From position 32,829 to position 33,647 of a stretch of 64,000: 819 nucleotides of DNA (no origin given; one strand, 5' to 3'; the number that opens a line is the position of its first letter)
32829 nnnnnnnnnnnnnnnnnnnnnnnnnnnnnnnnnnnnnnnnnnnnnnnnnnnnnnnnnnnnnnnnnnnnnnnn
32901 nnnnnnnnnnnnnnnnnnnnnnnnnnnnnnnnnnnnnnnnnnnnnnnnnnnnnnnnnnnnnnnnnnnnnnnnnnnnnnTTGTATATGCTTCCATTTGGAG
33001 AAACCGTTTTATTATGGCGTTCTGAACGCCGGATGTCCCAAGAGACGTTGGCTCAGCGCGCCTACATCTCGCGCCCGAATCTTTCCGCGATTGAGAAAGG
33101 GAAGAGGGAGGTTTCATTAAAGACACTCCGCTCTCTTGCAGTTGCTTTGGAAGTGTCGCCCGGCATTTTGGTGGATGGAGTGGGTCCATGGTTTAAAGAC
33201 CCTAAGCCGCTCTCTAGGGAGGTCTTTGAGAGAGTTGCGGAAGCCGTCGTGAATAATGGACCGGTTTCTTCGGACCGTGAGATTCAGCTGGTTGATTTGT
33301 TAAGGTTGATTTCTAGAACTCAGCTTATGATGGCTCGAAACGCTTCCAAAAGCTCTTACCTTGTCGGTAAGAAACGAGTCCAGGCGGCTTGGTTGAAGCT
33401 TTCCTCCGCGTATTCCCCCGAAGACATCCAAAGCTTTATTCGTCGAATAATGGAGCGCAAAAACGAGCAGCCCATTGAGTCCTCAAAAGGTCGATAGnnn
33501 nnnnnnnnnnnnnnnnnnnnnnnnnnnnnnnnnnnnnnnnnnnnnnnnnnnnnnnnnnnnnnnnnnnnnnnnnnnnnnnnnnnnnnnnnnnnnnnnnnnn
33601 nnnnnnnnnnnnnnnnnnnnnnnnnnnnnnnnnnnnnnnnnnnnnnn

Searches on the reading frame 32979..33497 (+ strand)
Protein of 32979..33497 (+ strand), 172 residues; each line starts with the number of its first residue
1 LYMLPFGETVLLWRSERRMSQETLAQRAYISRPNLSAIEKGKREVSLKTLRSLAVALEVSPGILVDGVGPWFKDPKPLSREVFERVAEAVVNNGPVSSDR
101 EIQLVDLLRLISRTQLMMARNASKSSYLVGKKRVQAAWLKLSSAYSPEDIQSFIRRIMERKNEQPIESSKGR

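Call 4: search_protein_families(library=pfam, proteins=[window:32979-33497:+], max_evalue=1)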
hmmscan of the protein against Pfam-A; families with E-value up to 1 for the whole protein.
window:32979-33497:+ (172 aa): 7 families
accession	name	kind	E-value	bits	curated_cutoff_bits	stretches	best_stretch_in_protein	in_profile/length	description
PF01381.28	HTH_3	-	2.9e-11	43.7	23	1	16-63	7-54/55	Helix-turn-helix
PF13560.12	HTH_31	-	1.7e-08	35.1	27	1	7-61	3-58/64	Helix-turn-helix domain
PF13443.12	HTH_26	-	2.2e-08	34.7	22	1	16-62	8-55/63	Cro/C1-type HTH DNA-binding domain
PF12844.13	HTH_19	-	2.2e-07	31.1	30.2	1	8-69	2-63/64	Helix-turn-helix domain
PF13744.12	HTH_37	-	0.0061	16.8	27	1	15-57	28-71/80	Helix-turn-helix domain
PF17867.7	AAA_lid_7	-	0.016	16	22.7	1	81-124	22-65/106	Midasin AAA lid domain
PF13413.12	HTH_25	-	0.11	12.8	24.6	1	14-42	6-34/62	Helix-turn-helix domain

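Call 5: search_protein_families(library=padloc, proteins=[window:32979-33497:+], max_evalue=1)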
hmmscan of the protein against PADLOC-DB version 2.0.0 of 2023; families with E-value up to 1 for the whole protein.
window:32979-33497:+ (172 aa): 17 families
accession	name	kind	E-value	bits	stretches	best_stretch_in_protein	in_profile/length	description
PDLC02926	HTH_VI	-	3.7e-13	47.5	1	6-65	2-61/92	-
PDLC03665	Control_protein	-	2.9e-10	38.3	1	6-66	9-70/77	control protein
PDLC03664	Control_protein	-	1.1e-07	30.2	1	6-62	14-70/74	control protein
PDLC04142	capH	-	1e-06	27.7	1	5-65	6-66/103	capH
PDLC03668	Control_protein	-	1e-05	24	1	14-63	17-66/79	control protein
PDLC03666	Control_protein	-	1e-05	23.9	1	6-59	7-60/77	control protein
PDLC04775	PDC-M69A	-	3.1e-05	22.4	1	6-65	8-67/113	-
PDLC03671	Control_protein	-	6.9e-05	21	1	8-61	17-70/84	control protein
PDLC03949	RmrA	-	0.00011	19.2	1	12-61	9-58/363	-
PDLC03954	RmrA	-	0.00027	18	1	11-67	16-72/380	-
PDLC03952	RmrA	-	0.00037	17.5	1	14-58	31-75/395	-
PDLC03946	RmrA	-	0.0023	14.7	1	12-58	9-55/357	-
PDLC03951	RmrA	-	0.0035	14.4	1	14-66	17-69/400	-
PDLC03982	PD-Lambda-2_B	-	0.0049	14.2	1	18-66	67-119/402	-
PDLC03953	RmrA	-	0.0062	13.8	1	6-59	6-59/373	-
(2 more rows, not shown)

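Call 6: search_protein_families(library=ncbifam, proteins=[window:32979-33497:+], max_evalue=1)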
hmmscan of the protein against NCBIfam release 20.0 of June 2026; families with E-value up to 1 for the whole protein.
window:32979-33497:+ (172 aa): 15 families
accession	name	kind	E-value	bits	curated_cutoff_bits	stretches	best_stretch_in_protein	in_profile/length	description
NF006015.0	PRK08154.1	subfamily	9e-09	34.9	204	1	4-90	29-114/314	anaerobic benzoate catabolism transcriptional regulator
NF010465.0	PRK13890.1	equivalog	2.8e-07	30.6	96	1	2-65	2-65/121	conjugal transfer protein TrbA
TIGR03070.1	couple_hipB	subfamily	2.6e-06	27.3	71.65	1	6-57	3-54/58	type II toxin-antitoxin system Y4mF family antitoxin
NF041951.1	phage_RstR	subfamily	6.6e-06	26.3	80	1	6-65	3-62/108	RstR family transcriptional repressor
NF047948.1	male_kill_WMK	equivalog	0.00032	20.3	300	1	8-60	8-60/300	WO male-killing family protein Wmk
NF046032.1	TransRegSlrRBacil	equivalog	0.00072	19.7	250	1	7-66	3-63/149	HTH-type transcriptional regulator SlrR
TIGR02607.1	antidote_HigA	equivalog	0.0024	17.7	47.7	1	18-64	20-66/81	HigA family addiction module antitoxin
NF007257.0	PRK09706.1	subfamily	0.004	17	101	1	6-67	6-67/135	transcriptional repressor DicA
NF041493.1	MobT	equivalog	0.012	14.4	600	1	14-58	5-49/383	MobT family relaxase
NF038139.1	Reg_Aceta_RamB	equivalog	0.022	13.4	700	1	13-59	10-56/465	acetate metabolism transcriptional regulator RamB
NF041677.1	trans_regClgR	equivalog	0.039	14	170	1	24-61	27-64/113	transcriptional regulator ClgR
NF007271.0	PRK09726.1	equivalog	0.044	13.8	79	1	11-60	18-67/88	type II toxin-antitoxin system antitoxin HipB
TIGR00270.2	TIGR00270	equivalog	0.044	13.6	110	1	7-59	77-129/159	multiprotein bridging factor aMBF1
TIGR02612.1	mob_myst_A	hypoth_equivalog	0.079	12.8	122.6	1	18-58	38-80/150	mobile mystery protein A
TIGR00721.1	tfx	subfamily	0.14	12.1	60.25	1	10-48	14-51/137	Tfx family DNA-binding protein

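Call 49: find_homologous_proteins(query=window:32985-33497:+, max_evalue=0.001)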
Query window:32985-33497:+ (170 aa): 113 proteins with E <= 0.001 among 258 candidates.
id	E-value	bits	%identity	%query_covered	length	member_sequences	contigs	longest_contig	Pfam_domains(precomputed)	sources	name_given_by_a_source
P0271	1.6e-101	354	100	100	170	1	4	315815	PF12844.14,PF01381.29,PF13560.13,PF13443.13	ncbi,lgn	-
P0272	1.8e-42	163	53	94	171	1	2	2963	PF01381.29,PF13560.13,PF13443.13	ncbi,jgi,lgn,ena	-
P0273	4.0e-41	158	54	93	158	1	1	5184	PF12844.14,PF01381.29,PF13560.13,PF13443.13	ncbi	-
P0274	1.5e-40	157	52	94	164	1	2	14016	PF12844.14,PF01381.29,PF13560.13,PF13443.13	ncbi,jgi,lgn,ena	-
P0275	1.5e-37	147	50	94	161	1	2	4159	PF12844.14,PF01381.29,PF13560.13,PF13443.13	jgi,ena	-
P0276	2.9e-37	146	53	93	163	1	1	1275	PF13744.13,PF12844.14,PF01381.29,PF13560.13,PF13443.13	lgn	-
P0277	1.6e-36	143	52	94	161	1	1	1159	PF12844.14,PF01381.29,PF13560.13,PF13443.13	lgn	-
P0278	1.8e-36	143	50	93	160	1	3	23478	PF12844.14,PF01381.29,PF13560.13,PF13443.13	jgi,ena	-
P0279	4.7e-36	142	51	93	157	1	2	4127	PF13744.13,PF12844.14,PF01381.29,PF13560.13,PF13443.13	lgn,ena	-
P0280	5.1e-36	142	51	93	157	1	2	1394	PF13744.13,PF12844.14,PF01381.29,PF13560.13,PF13443.13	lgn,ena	-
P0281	7.0e-36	141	51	93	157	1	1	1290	PF13744.13,PF12844.14,PF01381.29,PF13560.13,PF13443.13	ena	-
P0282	1.0e-35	141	51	93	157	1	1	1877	PF13744.13,PF12844.14,PF01381.29,PF13560.13,PF13443.13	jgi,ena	-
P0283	1.1e-35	141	50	95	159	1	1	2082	PF12844.14,PF01381.29,PF13560.13,PF13443.13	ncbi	-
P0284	1.2e-35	141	51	93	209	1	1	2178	PF12844.14,PF01381.29,PF13560.13,PF13443.13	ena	-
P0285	1.2e-35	141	50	94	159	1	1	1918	PF13744.13,PF12844.14,PF01381.29,PF13560.13,PF13443.13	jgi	jgi:transcriptional regulator with XRE-family HTH domain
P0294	4.0e-34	136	49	98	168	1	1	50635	PF12844.14,PF01381.29,PF13560.13,PF13443.13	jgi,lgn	jgi:transcriptional regulator with XRE-family HTH domain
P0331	9.1e-31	125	49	94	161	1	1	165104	PF12844.14,PF01381.29,PF13560.13,PF13443.13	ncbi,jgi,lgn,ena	-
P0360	7.6e-28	115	48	91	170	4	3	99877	PF01381.29,PF13560.13,PF13443.13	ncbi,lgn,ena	-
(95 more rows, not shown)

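Call 51: find_encoding_contigs(protein=P0271, flank=3000, max_places=4)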
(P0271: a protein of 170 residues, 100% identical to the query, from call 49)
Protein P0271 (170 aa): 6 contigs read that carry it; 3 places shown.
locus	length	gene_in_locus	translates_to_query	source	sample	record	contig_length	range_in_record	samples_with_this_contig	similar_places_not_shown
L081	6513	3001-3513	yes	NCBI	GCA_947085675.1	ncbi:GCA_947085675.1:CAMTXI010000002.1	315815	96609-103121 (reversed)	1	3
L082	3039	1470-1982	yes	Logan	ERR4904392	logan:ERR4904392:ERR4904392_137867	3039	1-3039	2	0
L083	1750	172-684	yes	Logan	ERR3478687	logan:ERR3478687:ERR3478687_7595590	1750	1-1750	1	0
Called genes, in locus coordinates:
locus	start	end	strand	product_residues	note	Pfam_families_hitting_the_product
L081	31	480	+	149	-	PF02681:DUF212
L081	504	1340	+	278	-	PF01476:LysM, PF03734:YkuD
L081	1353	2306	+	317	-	PF03255:ACCA, PF01039:Carboxyl_trans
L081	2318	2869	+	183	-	PF02572:CobA_CobO_BtuR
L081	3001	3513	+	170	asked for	PF12844:HTH_19 (weak), PF13560:HTH_31, PF01381:HTH_3, PF13443:HTH_26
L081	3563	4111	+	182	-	-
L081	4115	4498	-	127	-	PF00072:Response_reg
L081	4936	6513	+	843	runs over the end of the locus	PF00133:tRNA-synt_1, PF09334:tRNA-synt_1g, PF01406:tRNA-synt_1e (faint), PF13603:tRNA-synt_1_2, PF00133:tRNA-synt_1, PF09334:tRNA-synt_1g (weak), PF08264:Anticodon_1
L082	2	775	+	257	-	?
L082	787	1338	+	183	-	PF02572:CobA_CobO_BtuR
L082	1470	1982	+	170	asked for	PF12844:HTH_19 (weak), PF13560:HTH_31, PF01381:HTH_3, PF13443:HTH_26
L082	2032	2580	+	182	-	-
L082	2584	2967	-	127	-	PF00072:Response_reg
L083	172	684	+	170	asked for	PF12844:HTH_19 (weak), PF13560:HTH_31, PF01381:HTH_3, PF13443:HTH_26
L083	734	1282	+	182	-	-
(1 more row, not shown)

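Call 56: predict_structure(alignment_id=A5)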
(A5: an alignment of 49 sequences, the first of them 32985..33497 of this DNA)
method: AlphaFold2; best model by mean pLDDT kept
length: 170 residues; sequences in the alignment: 49
mean_pLDDT: 88.2   pTM: 0.75
mean pLDDT of the five models: 88.2, 86.8, 86.2, 86.0, 84.7
residues with pLDDT >= 90: 110; 70-90: 39; 50-70: 20; < 50: 1
segments of 3 or more residues with pLDDT < 50: none
pLDDT, mean of each block of 10 residues (from residue 1): 94 96 98 97 97 98 89 80 94 90 92 76 65 90 90 91 62
secondary structure, 60 per line:
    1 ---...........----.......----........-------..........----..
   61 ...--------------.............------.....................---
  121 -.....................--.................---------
elements in order: H4-14 H19-25 H30-37 H45-54 H59-63 H78-90 H97-117 H122-142 H145-161

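Call 58: fold_search(model_id=the predicted structure, library=pdb)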
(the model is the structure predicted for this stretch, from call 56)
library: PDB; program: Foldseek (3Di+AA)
matches with E <= 10: 519; with E <= 0.001: 1
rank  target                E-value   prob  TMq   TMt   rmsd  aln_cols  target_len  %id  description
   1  6h4c_H                9.9e-04  1.00  0.36  0.42  10.2       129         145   21  A polyamorous repressor: deciphering the evolutionary strategy used by the phage-inducible chromosomal islands to spre (released 2019-08-28)
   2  6jq1_B                1.2e-03  1.00  0.37  0.48  14.0       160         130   19  Crystal Structure of DdrO from Deinococcus geothermalis (released 2019-08-28)
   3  6h4c_D                1.3e-03  1.00  0.36  0.41  12.0       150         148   19  A polyamorous repressor: deciphering the evolutionary strategy used by the phage-inducible chromosomal islands to spre (released 2019-08-28)
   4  7pwj_FFF              1.3e-03  1.00  0.35  0.40  12.2       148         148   19  dUTPase from human in complex with Stl (released 2022-12-28)
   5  6jq1_A                1.5e-03  1.00  0.37  0.48  14.3       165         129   19  Crystal Structure of DdrO from Deinococcus geothermalis (released 2019-08-28)
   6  7dlv_F                1.9e-03  1.00  0.37  0.43  12.2       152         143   20  shrimp dUTPase in complex with Stl (released 2021-12-01)
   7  6h49                  1.9e-03  1.00  0.36  0.42  12.2       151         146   20  A polyamorous repressor: deciphering the evolutionary strategy used by the phage-inducible chromosomal islands to spread (released 2019-08-28)
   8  8p8o_F                2.1e-03  1.00  0.36  0.43  11.7       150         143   20  M. tuberculosis dUTPase - Stl1-159 (StlNT) complex structure (released 2024-11-27)
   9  6h4c_F                2.2e-03  1.00  0.36  0.42  11.7       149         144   17  A polyamorous repressor: deciphering the evolutionary strategy used by the phage-inducible chromosomal islands to spre (released 2019-08-28)
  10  6h4c_B                2.9e-03  1.00  0.36  0.42  12.0       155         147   18  A polyamorous repressor: deciphering the evolutionary strategy used by the phage-inducible chromosomal islands to spre (released 2019-08-28)
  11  7pwj_CCC              3.0e-03  1.00  0.36  0.42  11.8       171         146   16  dUTPase from human in complex with Stl (released 2022-12-28)
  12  7dlv_E                3.2e-03  1.00  0.36  0.43  12.2       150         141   19  shrimp dUTPase in complex with Stl (released 2021-12-01)
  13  1b0n_A                3.7e-03  1.00  0.35  0.56   9.5       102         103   24  SINR PROTEIN/SINI PROTEIN COMPLEX (released 1999-01-13)
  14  8p8o_J                4.3e-03  1.00  0.36  0.42  10.5       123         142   21  M. tuberculosis dUTPase - Stl1-159 (StlNT) complex structure (released 2024-11-27)
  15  9a7f_A                4.5e-03  1.00  0.35  0.44  12.5       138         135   20  Integrative model of RGHR-DLDH1 by crosslinking MS and deep learning (released 2024-09-18)
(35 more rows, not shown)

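Call 70: find_encoding_contigs(protein=P0331, flank=2500, max_places=2)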
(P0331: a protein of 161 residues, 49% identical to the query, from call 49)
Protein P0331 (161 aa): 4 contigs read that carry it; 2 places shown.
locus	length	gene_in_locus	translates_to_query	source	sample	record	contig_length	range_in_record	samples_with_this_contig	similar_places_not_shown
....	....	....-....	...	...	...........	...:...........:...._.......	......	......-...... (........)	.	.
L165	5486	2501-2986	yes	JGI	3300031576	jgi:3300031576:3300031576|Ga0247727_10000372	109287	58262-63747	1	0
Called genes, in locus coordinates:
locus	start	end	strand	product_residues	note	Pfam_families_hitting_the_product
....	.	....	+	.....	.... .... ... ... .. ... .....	-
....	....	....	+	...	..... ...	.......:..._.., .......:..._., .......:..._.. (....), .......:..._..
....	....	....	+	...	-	-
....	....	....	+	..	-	-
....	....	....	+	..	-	-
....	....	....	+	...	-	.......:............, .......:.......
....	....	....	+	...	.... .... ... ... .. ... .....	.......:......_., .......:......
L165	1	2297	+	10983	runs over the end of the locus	-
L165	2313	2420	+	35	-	-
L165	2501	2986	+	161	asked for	PF13560:HTH_31, PF01381:HTH_3, PF12844:HTH_19 (weak), PF13443:HTH_26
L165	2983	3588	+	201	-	-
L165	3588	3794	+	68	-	-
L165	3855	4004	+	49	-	-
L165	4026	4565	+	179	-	PF00156:Pribosyltran, PF14681:UPRTase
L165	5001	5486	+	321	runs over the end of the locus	PF02729:OTCace_N, PF00185:OTCace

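Call 71: find_encoding_contigs(protein=P0360, flank=2500, max_places=2)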
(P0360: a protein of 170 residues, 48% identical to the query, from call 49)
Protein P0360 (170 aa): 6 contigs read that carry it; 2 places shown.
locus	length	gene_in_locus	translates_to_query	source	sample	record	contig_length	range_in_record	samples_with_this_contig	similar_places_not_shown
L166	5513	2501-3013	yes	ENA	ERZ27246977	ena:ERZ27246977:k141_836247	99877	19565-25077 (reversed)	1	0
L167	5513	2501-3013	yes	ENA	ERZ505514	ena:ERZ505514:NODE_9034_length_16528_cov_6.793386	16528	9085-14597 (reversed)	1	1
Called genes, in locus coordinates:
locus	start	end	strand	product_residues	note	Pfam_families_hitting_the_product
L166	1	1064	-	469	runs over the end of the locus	-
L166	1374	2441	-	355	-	PF12796:Ank_2, PF13606:Ank_3 (faint), PF13637:Ank_4, PF13857:Ank_5 (faint), PF00023:Ank (weak)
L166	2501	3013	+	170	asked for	PF13560:HTH_31, PF01381:HTH_3, PF13443:HTH_26 (weak)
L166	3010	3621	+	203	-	-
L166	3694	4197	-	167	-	-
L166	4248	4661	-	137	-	-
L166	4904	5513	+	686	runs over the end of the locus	PF09848:SLFN-g3_helicase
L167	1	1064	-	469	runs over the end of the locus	-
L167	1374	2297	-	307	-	-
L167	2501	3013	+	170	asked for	PF13560:HTH_31, PF01381:HTH_3, PF13443:HTH_26 (weak)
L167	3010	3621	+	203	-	-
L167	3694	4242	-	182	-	-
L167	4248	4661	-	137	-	-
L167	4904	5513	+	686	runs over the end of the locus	PF09848:SLFN-g3_helicase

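Call 72: find_encoding_contigs(protein=P0294, flank=2500, max_places=2)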
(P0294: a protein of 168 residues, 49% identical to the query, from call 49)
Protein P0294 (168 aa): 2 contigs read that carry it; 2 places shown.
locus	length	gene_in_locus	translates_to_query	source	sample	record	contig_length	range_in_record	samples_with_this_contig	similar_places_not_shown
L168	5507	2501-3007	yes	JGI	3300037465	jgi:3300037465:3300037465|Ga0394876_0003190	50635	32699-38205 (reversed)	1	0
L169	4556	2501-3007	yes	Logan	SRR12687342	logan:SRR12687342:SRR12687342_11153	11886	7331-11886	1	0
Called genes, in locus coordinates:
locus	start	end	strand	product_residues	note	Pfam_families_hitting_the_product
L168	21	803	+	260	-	PF11924:IAT_beta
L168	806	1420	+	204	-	PF14321:DUF4382 (faint)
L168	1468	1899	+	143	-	PF07681:DoxX, PF04173:DoxD (weak)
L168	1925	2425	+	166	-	PF05991:NYN_YacP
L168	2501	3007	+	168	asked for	PF13560:HTH_31, PF01381:HTH_3, PF12844:HTH_19 (weak), PF13443:HTH_26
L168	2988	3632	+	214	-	-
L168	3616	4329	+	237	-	PF01863:YgjP-like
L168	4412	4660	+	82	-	-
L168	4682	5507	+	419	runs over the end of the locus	PF02308:MgtC, PF13194:DUF4010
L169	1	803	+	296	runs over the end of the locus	PF11924:IAT_beta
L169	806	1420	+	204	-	PF14321:DUF4382 (faint)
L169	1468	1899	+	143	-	PF07681:DoxX, PF04173:DoxD (weak)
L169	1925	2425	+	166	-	PF05991:NYN_YacP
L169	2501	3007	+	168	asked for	PF13560:HTH_31, PF01381:HTH_3, PF12844:HTH_19 (weak), PF13443:HTH_26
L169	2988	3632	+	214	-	-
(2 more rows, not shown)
